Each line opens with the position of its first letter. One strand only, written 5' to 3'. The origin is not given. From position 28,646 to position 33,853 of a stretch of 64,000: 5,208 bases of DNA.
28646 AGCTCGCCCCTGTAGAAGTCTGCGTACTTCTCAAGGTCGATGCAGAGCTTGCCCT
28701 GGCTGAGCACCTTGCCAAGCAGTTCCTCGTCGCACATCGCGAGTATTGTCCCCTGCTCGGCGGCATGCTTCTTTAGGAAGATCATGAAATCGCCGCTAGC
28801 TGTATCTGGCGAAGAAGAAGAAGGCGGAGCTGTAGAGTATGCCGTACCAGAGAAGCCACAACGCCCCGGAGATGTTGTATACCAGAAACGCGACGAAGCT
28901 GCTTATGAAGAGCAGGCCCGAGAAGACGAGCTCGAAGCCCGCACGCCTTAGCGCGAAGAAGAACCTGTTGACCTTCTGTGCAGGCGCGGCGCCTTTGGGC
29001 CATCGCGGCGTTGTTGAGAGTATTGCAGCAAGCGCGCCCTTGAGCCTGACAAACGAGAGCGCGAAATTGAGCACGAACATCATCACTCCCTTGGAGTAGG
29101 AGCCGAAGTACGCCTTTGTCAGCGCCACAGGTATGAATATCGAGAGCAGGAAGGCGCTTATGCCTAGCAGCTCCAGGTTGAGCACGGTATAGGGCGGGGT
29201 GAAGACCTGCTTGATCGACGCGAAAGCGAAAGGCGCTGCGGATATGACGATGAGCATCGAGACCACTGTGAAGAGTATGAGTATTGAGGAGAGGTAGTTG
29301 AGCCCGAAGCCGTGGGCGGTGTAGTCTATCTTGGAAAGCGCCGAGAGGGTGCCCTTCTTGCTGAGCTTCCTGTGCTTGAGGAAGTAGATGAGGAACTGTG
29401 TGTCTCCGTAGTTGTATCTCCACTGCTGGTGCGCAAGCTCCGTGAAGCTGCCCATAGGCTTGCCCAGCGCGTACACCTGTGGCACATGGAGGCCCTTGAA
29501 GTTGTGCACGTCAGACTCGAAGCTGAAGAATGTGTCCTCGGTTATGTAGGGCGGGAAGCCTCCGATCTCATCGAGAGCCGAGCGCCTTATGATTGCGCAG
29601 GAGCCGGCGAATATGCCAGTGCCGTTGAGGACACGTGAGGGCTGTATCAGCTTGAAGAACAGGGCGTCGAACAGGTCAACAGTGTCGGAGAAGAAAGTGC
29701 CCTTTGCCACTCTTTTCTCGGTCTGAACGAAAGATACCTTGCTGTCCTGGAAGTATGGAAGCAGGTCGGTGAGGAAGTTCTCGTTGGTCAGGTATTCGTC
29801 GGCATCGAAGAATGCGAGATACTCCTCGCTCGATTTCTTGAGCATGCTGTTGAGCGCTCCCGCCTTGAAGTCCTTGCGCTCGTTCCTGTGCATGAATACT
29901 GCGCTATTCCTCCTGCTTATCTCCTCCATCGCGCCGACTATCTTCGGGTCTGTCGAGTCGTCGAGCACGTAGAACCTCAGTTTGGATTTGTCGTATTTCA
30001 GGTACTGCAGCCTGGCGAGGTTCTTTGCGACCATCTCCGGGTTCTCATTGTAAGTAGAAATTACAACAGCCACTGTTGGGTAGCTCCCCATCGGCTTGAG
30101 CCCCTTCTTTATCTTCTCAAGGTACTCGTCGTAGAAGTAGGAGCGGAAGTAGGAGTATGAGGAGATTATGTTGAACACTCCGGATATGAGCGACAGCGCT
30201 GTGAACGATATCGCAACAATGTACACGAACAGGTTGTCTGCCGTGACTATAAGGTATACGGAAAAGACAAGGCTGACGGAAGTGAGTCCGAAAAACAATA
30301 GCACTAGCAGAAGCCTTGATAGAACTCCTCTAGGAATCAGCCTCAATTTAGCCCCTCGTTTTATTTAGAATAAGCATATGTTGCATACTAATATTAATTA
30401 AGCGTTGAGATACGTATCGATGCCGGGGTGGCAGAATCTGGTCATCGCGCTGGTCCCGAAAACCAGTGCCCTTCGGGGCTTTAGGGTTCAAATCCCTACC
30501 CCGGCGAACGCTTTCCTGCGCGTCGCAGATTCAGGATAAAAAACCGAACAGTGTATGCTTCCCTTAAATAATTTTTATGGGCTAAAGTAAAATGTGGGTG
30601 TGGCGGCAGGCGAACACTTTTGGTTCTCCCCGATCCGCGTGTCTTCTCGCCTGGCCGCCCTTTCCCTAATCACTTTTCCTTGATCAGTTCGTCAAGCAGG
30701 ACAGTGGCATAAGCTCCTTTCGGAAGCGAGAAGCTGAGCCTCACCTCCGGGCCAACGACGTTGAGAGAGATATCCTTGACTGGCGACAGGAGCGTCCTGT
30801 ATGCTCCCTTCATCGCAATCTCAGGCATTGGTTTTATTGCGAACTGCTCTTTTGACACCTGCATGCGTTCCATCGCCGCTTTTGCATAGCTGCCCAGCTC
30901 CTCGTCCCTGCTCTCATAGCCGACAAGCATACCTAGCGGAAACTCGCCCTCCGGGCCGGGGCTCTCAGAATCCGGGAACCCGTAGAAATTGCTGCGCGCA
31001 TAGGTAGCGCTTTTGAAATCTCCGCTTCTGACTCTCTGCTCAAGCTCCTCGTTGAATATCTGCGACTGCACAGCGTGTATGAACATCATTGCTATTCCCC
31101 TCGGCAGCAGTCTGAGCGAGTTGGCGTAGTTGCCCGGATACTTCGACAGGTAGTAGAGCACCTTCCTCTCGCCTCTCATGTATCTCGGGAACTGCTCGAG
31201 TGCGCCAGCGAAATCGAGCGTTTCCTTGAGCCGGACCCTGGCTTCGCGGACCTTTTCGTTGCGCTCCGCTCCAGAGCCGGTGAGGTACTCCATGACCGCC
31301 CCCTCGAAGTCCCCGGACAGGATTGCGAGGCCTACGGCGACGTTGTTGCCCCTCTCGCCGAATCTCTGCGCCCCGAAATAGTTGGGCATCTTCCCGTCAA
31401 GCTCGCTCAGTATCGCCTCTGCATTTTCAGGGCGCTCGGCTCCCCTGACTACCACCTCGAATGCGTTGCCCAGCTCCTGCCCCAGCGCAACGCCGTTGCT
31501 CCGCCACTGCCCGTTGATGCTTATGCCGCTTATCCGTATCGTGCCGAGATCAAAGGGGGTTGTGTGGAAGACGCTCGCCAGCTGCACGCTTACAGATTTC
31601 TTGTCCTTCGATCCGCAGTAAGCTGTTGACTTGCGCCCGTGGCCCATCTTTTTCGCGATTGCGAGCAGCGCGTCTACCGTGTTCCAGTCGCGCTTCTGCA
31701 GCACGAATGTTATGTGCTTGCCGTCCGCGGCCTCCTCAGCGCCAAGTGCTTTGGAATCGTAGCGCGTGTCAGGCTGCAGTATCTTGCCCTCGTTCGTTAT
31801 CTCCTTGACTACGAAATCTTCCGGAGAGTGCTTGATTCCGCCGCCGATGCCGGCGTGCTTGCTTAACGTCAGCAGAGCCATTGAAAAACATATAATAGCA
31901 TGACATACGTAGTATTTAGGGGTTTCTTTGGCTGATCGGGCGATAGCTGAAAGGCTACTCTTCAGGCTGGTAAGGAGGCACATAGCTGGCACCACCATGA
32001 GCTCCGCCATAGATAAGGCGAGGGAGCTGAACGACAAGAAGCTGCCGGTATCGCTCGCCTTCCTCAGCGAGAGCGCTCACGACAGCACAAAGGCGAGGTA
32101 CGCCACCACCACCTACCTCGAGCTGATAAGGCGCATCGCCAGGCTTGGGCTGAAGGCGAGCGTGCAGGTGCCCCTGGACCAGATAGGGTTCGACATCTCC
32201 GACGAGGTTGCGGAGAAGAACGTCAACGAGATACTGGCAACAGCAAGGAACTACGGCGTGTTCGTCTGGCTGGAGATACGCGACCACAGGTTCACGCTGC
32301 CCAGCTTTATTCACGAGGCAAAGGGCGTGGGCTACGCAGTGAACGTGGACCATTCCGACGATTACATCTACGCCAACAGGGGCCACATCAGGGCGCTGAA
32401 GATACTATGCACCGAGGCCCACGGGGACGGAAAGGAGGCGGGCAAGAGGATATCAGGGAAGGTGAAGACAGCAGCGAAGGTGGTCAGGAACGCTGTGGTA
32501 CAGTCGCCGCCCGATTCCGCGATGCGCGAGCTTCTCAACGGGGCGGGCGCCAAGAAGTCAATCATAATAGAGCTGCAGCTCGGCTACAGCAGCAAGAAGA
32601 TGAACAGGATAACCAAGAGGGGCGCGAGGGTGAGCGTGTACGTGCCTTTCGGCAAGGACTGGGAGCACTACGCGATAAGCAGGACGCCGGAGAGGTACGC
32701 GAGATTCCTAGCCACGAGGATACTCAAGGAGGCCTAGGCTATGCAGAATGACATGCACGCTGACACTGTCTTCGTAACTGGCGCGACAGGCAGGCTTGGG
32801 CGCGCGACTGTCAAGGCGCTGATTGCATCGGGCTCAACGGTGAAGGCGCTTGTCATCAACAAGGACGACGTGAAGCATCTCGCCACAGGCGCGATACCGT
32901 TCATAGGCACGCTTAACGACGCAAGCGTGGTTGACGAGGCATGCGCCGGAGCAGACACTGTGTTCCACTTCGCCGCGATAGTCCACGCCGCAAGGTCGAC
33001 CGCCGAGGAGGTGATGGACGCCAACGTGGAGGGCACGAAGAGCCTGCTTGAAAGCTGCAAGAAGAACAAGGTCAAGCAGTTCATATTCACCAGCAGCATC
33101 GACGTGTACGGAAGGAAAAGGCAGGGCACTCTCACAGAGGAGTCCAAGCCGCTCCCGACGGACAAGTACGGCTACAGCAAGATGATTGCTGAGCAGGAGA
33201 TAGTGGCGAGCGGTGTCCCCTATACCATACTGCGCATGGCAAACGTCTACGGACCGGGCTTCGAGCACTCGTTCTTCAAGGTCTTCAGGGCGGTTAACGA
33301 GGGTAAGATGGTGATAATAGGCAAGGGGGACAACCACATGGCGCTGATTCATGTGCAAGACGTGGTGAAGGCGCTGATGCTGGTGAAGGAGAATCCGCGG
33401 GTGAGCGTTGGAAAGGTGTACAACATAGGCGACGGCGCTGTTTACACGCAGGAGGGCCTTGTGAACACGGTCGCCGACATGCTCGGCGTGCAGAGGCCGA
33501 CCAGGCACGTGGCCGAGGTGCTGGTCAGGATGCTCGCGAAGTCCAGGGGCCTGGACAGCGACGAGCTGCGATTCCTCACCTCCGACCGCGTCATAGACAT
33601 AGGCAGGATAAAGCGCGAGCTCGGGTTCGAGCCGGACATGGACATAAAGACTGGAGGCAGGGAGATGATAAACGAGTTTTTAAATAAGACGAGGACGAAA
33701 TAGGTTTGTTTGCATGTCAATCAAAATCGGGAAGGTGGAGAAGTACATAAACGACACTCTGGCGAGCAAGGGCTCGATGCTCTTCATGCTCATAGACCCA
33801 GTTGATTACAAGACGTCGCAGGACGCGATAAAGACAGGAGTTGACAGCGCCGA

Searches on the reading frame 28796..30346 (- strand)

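Call 40: search_protein_families(library=pfam, proteins=[window:28796-30346:-], max_evalue=0.01)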
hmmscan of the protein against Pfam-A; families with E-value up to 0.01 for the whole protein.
window:28796-30346:- (516 aa): 6 families
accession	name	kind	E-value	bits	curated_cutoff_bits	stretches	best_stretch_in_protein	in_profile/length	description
PF00535.33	Glycos_transf_2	-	8.8e-19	68.5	23.3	1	94-262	2-168/168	Glycosyl transferase family 2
PF13632.12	Glyco_trans_2_3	-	8.2e-14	52.3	27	1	179-366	4-197/198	Glycosyl transferase family group 2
PF13641.12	Glyco_tranf_2_3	-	1e-13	52.3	27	1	90-301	1-217/230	Glycosyltransferase like family 2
PF13506.12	Glyco_transf_21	-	1.6e-08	34.7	21.7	1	158-311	15-172/174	Glycosyl transferase family 21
PF10111.15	Glyco_tranf_2_2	-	5e-06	26.6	27.3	1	94-264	2-181/276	Glycosyltransferase like family 2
PF13704.12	Glyco_tranf_2_4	-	4.5e-05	24.3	27.5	1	124-190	21-88/98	Glycosyl transferase family 2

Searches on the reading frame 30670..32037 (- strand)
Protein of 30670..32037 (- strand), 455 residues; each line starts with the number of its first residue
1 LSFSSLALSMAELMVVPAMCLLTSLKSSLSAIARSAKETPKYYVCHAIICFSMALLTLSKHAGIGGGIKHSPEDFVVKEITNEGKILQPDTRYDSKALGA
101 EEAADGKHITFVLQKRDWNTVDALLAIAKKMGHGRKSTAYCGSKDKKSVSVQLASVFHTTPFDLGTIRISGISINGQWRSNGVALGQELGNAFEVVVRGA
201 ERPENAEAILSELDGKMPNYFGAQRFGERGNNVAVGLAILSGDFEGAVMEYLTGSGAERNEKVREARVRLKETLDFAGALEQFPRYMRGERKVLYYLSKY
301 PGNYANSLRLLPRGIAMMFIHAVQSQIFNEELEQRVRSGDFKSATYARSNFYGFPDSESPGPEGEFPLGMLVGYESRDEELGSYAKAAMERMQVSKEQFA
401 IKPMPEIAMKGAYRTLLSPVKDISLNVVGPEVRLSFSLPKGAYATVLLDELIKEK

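Call 40: search_protein_families(library=pfam, proteins=[window:30670-32037:-], max_evalue=0.01)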
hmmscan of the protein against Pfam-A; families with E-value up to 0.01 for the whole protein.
window:30670-32037:- (455 aa): 1 family
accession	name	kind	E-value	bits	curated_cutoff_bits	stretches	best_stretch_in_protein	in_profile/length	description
PF01142.23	TruD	-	1.3e-92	311.2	27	1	58-450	8-411/412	tRNA pseudouridine synthase D (TruD)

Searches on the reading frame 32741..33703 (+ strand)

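Call 76: search_protein_families(library=pfam, proteins=[window:32741-33703:+], max_evalue=0.01)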
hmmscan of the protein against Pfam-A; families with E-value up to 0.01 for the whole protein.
window:32741-33703:+ (320 aa): 10 families
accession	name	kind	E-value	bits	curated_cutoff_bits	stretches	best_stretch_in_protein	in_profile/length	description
PF01370.27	Epimerase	-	1.6e-42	146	20.9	1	10-230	1-240/240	NAD dependent epimerase/dehydratase family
PF01073.25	3Beta_HSD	-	1.1e-29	103.9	22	1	12-254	2-274/280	3-beta hydroxysteroid dehydrogenase/isomerase family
PF16363.11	GDP_Man_Dehyd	-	3.8e-29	102.7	27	1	11-309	1-332/332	GDP-mannose 4,6 dehydratase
PF13460.12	NAD_binding_10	-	2.4e-22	80.1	27.2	1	14-168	1-145/184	NAD(P)H-binding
PF07993.18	NAD_binding_4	-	1.6e-17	63.9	20.1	1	63-194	81-229/258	Male sterility protein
PF04321.23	RmlD_sub_bind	-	2.3e-17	63.4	27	1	10-252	3-235/287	RmlD substrate binding domain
PF05368.20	NmrA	-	8.8e-13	48.9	27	1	8-193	3-176/298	NmrA-like family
PF02719.21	Polysacc_synt_2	-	2.3e-10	40.6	20.2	1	10-119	1-128/293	Polysaccharide biosynthesis protein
PF08659.16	KR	-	8.1e-07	29.6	22.6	1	72-125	89-143/180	KR domain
PF00106.31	adh_short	-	0.0025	17.7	26.6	1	9-49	2-42/195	short chain dehydrogenase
